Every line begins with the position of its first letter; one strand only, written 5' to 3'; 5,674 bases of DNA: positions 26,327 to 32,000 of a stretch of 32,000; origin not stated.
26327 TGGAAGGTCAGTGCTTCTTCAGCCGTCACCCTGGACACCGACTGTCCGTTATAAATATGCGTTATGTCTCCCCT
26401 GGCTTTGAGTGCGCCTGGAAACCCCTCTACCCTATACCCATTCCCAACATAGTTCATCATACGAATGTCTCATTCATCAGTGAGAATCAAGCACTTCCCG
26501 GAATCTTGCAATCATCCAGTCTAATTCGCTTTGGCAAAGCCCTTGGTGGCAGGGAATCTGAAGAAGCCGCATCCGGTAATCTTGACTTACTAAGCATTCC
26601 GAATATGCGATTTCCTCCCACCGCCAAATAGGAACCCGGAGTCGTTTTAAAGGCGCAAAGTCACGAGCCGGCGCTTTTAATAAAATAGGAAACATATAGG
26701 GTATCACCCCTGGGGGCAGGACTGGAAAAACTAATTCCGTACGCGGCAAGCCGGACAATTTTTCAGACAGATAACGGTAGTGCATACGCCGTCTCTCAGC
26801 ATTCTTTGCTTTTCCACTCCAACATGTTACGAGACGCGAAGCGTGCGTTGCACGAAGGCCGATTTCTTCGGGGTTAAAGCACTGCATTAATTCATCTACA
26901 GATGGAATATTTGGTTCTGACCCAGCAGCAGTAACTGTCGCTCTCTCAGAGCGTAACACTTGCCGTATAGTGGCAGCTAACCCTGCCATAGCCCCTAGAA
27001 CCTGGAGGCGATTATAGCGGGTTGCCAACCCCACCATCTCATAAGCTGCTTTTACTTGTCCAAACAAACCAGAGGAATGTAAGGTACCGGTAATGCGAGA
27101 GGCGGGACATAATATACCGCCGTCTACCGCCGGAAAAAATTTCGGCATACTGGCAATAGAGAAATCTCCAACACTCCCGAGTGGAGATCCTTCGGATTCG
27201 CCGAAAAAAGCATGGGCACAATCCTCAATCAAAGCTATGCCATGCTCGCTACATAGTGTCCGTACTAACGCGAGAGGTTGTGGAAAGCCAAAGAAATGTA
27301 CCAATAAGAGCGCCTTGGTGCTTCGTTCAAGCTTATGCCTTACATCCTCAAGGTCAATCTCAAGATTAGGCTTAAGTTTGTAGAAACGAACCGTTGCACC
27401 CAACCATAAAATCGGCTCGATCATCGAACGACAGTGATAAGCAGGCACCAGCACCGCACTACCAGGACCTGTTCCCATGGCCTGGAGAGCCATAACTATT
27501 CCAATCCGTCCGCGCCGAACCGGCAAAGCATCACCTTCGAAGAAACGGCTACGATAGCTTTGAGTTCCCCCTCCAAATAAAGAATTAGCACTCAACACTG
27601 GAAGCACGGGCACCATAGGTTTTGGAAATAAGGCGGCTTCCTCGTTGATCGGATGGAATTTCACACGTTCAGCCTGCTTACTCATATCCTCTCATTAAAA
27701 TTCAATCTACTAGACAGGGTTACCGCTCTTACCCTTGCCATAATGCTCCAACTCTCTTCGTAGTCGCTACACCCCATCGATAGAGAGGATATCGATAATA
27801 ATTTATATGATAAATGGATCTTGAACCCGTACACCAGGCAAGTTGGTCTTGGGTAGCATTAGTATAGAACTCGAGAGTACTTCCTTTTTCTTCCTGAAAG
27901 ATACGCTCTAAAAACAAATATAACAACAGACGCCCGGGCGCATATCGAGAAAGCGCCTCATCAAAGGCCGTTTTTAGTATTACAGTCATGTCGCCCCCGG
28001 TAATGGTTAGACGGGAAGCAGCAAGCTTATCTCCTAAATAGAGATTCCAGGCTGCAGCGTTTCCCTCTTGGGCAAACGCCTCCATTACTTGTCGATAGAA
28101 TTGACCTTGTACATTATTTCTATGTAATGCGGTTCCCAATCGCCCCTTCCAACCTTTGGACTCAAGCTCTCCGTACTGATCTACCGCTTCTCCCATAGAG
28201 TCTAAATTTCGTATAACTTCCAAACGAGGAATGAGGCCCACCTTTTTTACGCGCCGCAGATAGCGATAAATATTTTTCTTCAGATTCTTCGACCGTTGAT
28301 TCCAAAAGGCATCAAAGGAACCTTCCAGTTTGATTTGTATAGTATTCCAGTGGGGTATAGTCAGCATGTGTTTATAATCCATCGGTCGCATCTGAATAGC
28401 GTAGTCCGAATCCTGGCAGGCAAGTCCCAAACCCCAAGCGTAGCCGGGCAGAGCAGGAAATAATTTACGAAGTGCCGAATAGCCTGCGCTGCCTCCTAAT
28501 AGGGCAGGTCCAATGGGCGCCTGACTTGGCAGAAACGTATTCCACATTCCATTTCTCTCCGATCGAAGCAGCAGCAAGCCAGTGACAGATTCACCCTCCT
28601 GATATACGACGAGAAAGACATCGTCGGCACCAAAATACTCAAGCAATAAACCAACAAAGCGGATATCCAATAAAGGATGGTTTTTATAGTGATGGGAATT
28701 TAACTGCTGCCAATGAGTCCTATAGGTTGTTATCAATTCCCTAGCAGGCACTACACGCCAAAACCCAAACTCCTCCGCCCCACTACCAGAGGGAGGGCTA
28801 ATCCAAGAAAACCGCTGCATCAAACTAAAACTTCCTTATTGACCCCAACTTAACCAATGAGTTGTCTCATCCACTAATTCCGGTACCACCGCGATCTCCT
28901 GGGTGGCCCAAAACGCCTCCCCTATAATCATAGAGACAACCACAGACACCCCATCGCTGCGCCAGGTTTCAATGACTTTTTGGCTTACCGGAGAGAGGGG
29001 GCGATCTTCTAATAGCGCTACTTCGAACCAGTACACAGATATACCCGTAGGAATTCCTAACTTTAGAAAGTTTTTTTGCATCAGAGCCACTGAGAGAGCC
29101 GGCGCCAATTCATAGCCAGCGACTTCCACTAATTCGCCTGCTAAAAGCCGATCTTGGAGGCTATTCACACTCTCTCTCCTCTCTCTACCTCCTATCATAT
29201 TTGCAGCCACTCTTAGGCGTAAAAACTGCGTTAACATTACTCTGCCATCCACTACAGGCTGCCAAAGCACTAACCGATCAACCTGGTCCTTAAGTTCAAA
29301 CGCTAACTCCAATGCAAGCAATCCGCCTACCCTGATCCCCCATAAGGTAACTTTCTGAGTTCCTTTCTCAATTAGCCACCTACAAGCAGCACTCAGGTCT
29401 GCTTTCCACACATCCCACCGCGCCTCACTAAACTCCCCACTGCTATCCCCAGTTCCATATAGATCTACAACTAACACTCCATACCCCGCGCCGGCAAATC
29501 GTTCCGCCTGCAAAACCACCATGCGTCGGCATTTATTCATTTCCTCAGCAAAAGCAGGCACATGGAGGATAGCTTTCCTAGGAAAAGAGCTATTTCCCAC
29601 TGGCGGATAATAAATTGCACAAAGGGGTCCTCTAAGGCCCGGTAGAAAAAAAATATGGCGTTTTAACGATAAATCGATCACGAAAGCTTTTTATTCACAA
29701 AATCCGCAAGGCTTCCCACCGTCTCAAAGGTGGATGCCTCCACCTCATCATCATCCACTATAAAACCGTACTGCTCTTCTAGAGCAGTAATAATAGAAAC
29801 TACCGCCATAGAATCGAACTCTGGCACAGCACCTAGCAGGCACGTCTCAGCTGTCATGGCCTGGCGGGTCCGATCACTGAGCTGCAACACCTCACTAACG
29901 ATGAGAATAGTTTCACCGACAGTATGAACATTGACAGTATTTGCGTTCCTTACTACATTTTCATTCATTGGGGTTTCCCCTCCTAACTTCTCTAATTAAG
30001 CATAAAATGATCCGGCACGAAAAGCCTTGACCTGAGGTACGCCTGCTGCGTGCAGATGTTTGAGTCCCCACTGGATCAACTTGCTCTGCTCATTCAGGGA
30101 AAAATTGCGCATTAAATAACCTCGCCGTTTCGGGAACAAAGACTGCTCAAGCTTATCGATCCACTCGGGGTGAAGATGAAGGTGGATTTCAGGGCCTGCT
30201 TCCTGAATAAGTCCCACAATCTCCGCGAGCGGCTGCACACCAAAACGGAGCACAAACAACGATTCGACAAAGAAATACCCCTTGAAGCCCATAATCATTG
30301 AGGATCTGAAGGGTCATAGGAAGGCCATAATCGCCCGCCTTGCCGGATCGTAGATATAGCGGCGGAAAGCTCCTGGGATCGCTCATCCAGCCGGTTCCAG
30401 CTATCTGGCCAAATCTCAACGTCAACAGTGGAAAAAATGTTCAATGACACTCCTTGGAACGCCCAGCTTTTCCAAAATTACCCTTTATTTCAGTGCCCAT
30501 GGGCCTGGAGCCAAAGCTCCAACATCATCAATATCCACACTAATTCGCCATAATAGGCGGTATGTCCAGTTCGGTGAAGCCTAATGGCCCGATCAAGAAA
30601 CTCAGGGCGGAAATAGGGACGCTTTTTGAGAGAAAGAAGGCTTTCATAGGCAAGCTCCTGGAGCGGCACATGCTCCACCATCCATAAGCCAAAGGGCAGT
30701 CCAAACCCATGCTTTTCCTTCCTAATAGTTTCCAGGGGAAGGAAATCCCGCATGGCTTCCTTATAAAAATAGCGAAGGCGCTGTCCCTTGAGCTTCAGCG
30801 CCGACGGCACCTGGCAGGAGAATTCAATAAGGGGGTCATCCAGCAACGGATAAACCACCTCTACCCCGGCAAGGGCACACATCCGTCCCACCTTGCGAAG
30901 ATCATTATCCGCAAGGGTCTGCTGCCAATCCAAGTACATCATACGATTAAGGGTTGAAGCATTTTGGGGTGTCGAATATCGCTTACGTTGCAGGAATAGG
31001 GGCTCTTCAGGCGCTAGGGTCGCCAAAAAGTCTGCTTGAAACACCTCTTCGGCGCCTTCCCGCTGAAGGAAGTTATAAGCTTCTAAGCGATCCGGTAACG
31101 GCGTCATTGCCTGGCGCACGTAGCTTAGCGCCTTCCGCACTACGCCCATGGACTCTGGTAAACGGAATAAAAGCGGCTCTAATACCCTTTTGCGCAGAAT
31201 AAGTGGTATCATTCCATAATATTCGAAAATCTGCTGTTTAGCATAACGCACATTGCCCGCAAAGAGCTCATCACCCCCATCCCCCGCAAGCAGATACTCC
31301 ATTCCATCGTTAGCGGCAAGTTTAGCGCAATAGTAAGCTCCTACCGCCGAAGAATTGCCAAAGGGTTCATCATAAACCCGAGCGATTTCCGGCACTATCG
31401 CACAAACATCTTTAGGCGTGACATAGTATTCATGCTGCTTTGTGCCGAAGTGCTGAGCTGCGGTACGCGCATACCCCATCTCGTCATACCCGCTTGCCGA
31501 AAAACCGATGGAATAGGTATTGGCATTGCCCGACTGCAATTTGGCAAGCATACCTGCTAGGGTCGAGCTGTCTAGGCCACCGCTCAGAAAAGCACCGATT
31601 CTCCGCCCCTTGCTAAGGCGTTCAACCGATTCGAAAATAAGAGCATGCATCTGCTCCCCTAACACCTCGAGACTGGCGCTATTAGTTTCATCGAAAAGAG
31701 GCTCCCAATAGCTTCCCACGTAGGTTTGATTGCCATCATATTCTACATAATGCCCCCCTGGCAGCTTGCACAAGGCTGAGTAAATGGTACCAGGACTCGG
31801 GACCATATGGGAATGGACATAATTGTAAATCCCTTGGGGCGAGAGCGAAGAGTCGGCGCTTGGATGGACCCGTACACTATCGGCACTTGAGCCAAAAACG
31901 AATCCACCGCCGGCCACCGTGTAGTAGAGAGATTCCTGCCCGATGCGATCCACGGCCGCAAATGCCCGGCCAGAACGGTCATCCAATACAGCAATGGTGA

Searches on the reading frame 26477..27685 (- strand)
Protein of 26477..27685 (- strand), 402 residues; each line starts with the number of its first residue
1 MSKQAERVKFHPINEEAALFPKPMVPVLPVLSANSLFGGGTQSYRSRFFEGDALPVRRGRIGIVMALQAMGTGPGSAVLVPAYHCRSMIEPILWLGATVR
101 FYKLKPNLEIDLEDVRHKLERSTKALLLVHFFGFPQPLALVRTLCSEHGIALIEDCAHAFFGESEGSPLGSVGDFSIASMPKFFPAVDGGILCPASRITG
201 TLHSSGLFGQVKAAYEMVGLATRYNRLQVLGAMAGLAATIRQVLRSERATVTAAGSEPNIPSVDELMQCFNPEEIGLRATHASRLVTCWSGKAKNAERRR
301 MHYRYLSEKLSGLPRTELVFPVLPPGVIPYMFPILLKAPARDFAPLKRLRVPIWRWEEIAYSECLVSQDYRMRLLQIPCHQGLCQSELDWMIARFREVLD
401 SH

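Call 14: search_protein_families(library=pfam, proteins=[window:26477-27685:-], max_evalue=0.01)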
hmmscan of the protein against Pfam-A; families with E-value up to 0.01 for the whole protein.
window:26477-27685:- (402 aa): 2 families
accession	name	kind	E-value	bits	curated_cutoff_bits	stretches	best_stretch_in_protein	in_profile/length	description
PF01041.23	DegT_DnrJ_EryC1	-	1.5e-25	90.6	19.8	1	56-192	45-184/360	DegT/DnrJ/EryC1/StrS aminotransferase family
PF00155.27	Aminotran_1_2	-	0.00046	19.9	19.7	1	63-162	79-192/361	Aminotransferase class I and II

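Call 48: search_protein_families(library=ncbifam, proteins=[window:26477-27685:-], max_evalue=0.00001)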
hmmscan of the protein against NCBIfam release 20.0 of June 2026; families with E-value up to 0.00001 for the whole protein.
window:26477-27685:- (402 aa): 7 families
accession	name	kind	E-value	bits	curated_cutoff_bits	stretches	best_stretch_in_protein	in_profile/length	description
NF008687.0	PRK11706.1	equivalog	3.5e-15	55.7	375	1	65-179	61-176/375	dTDP-4-amino-4,6-dideoxygalactose transaminase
TIGR03588.1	PseC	equivalog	8.7e-15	54.5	423.5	1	62-180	57-182/380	UDP-4-amino-4,6-dideoxy-N-acetyl-beta-L-altrosamine transaminase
NF008658.2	PRK11658.1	equivalog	3.2e-14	52.4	631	1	54-179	52-180/379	UDP-4-amino-4-deoxy-L-arabinose aminotransferase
TIGR04181.1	NHT_00031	hypoth_equivalog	6.6e-12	45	420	1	53-180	48-192/359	LegC family aminotransferase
TIGR04427.1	PLP_DesI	equivalog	8.7e-12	44.8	650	1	75-189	90-207/390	dTDP-4-dehydro-6-deoxyglucose aminotransferase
NF011936.0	PRK15407.1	equivalog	4.5e-10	38.8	423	1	77-186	115-222/440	lipopolysaccharide biosynthesis protein RfbH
TIGR02379.1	ECA_wecE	subfamily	6.7e-10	38.3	434.85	1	70-180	66-177/376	dTDP-4-amino-4,6-dideoxy-D-glucose transaminase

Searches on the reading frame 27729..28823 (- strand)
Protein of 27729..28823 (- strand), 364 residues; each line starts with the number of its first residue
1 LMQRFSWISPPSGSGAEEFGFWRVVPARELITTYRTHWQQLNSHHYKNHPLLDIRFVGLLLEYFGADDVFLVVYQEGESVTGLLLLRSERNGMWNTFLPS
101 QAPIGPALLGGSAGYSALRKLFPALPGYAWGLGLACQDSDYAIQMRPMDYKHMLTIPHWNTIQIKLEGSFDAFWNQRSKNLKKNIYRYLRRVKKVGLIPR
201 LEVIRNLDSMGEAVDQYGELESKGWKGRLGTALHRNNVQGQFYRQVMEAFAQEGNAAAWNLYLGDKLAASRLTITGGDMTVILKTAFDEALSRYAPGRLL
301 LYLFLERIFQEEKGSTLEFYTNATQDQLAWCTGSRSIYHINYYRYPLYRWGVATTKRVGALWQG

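Call 14: search_protein_families(library=pfam, proteins=[window:27729-28823:-], max_evalue=0.01)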
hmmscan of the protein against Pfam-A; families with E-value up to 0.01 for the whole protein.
window:27729-28823:- (364 aa): 1 family
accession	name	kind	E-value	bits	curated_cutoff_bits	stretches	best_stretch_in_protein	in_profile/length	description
PF13480.13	Acetyltransf_6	-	1e-24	87.8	22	1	180-322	2-137/143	Acetyltransferase (GNAT) domain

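Call 48: search_protein_families(library=ncbifam, proteins=[window:27729-28823:-], max_evalue=0.00001)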
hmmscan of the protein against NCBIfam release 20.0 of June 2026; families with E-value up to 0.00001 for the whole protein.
window:27729-28823:- (364 aa): 1 family
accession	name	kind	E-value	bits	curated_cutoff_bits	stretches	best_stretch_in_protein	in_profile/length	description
NF047385.1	T4SS_GNAT_BspF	exception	2.5e-12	46.1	775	1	180-302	225-346/428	type IV secretion system effector crotonyl transferase BspF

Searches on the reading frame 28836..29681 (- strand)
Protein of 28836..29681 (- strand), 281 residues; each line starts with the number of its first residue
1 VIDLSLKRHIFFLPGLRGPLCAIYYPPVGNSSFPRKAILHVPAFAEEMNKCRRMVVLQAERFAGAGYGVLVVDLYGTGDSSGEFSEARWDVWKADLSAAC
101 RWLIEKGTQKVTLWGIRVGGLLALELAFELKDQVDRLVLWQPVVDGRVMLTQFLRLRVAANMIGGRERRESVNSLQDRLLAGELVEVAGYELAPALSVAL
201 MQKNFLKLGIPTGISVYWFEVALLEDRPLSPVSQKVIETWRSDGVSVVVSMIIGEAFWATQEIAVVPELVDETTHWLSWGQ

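Call 14: search_protein_families(library=pfam, proteins=[window:28836-29681:-], max_evalue=0.01)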
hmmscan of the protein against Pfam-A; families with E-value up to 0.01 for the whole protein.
window:28836-29681:- (281 aa): 8 families
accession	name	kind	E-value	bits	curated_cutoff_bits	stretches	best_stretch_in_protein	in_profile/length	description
PF12146.15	Hydrolase_4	-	7.5e-11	42.2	27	1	34-156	3-125/239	Serine aminopeptidase, S33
PF02129.25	Peptidase_S15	-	1.6e-06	28.5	23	1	37-144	21-130/262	X-Pro dipeptidyl-peptidase (S15 family)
PF00561.26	Abhydrolase_1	-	8e-06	26.1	25.8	1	37-212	2-171/245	alpha/beta hydrolase fold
PF12697.13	Abhydrolase_6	-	3.1e-05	25.2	26.3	1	61-246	22-196/217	Alpha/beta hydrolase family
PF00326.27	Peptidase_S9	-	0.00027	20.9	22.6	1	60-150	8-105/213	Prolyl oligopeptidase family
PF01738.24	DLH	-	0.00036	20.6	21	1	59-142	34-129/217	Dienelactone hydrolase family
PF07859.19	Abhydrolase_3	-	0.0018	18.5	25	1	94-146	50-112/210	alpha/beta hydrolase fold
PF02273.21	Acyl_transf_2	-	0.0087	15.8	20.3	0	30-130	25-122/294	Acyl transferase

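Call 77: search_protein_families(library=ncbifam, proteins=[window:28836-29681:-], max_evalue=1e-10)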
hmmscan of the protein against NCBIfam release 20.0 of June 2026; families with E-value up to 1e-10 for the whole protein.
window:28836-29681:- (281 aa): 1 family
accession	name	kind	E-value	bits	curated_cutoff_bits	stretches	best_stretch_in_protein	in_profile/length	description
TIGR03101.1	hydr2_PEP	hypoth_equivalog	4.5e-121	403.4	202.75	1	9-278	1-266/266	hydrolase 2, exosortase A system-associated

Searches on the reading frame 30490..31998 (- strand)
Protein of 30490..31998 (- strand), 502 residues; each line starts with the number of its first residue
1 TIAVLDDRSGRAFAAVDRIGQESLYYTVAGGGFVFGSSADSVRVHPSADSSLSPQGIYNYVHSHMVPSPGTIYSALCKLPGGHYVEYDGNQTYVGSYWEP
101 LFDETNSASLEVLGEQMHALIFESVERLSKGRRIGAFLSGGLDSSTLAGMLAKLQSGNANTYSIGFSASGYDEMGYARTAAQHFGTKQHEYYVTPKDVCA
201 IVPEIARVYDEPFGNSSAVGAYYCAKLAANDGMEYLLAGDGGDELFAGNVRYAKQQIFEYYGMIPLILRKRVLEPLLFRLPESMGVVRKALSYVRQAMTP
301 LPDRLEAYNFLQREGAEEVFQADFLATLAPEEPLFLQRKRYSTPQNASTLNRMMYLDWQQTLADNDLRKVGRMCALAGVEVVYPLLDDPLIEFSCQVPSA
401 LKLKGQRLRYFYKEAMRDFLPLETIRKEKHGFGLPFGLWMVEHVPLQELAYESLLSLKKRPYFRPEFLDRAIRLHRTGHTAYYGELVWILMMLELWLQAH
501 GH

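Call 14: search_protein_families(library=pfam, proteins=[window:30490-31986:-], max_evalue=0.01)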
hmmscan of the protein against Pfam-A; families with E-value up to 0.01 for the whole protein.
window:30490-31986:- (498 aa): 2 families
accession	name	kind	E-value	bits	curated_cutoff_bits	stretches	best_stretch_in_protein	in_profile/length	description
PF00733.27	Asn_synthase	-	4.2e-79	267.2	21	1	116-494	5-354/354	Asparagine synthase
PF13537.11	GATase_7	-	0.00077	19.9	25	1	2-36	84-119/123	Glutamine amidotransferase domain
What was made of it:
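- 30490..32000 (-): Canonical AsnB-type amidotransferase of the XrtA/PEP-CTERM cassette. Its N-terminus lies beyond the window. Asn_synthase E 4.2e-79 (call 14).
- Checked: 30490..32000 is a canonical Asn_synthase (E 4e-79), cut by the window end (call 14).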

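Call 77: search_protein_families(library=ncbifam, proteins=[window:30490-31998:-], max_evalue=1e-10)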
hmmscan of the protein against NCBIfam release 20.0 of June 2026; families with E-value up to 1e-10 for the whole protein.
window:30490-31998:- (502 aa): 6 families
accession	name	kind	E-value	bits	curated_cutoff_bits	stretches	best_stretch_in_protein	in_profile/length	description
TIGR03108.1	eps_aminotran_1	hypoth_equivalog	8e-78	262.6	816.9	1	3-499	126-627/628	XrtA/PEP-CTERM system amidotransferase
TIGR01536.1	asn_synth_AEB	equivalog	1.4e-63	215.7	267.1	1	2-432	126-517/517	asparagine synthase (glutamine-hydrolyzing)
TIGR03104.1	trio_amidotrans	equivalog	9.5e-54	182.6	570.1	2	2-254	125-385/589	N-acetylglutaminylglutamine amidotransferase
NF033535.1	lass_lactam_cya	exception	7.2e-35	120.6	525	1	3-247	126-377/668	lasso peptide isopeptide bond-forming cyclase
NF006949.0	PRK09431.1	equivalog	1.2e-23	83.5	499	1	78-250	174-359/554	asparagine synthase B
NF033561.1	macrolact_Ik_Al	subfamily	8.9e-17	60.9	300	1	23-500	104-558/561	albusnodin/ikarugamycin family macrolactam cyclase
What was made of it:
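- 30490..32000 (-): TIGR03108 E 8e-78 (call 77).
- Closest known: Glutamine-dependent asparagine synthetase. Same: A true member lies in the same locus at 30490..32000 (calls 14, 77).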
